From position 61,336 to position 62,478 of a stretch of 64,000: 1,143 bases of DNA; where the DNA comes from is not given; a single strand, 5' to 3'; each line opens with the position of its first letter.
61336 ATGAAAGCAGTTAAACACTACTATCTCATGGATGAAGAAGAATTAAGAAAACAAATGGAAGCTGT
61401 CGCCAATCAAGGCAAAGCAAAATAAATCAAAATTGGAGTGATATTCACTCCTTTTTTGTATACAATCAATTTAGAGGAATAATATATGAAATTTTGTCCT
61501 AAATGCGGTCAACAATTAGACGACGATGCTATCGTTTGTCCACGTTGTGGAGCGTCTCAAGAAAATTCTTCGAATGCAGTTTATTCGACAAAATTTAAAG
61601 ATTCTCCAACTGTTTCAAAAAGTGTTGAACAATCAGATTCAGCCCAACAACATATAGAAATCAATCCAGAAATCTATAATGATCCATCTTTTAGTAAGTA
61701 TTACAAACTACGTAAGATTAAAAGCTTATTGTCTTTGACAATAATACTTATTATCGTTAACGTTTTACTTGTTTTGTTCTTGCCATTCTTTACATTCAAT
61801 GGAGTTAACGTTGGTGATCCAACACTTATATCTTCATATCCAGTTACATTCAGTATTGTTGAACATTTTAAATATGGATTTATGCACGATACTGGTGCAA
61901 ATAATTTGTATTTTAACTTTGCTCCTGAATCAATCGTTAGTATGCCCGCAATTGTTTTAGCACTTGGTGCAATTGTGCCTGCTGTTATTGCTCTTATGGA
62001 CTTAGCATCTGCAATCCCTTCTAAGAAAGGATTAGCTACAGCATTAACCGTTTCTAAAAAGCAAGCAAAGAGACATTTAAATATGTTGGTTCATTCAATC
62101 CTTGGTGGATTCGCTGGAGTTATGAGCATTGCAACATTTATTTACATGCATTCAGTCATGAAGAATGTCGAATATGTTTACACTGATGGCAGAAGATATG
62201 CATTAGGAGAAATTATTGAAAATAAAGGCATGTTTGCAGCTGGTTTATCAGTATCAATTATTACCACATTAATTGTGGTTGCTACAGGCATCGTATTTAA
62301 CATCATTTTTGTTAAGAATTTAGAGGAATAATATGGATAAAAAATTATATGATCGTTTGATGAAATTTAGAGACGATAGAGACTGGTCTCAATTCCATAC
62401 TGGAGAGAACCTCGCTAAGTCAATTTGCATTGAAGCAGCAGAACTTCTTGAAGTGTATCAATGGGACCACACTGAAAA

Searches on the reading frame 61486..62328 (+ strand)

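Call 34: search_protein_families(library=pfam, proteins=[window:61486-62328:+], max_evalue=0.00001)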
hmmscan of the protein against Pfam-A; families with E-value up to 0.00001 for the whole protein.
window:61486-62328:+ (281 aa): 2 families
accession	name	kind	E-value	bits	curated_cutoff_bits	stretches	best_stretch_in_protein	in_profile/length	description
PF13240.11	Zn_Ribbon_1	-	4.6e-08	33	25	1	3-24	1-22/23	zinc-ribbon domain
PF13248.11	Zn_ribbon_3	-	6.9e-07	29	27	1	2-23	3-24/26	zinc-ribbon domain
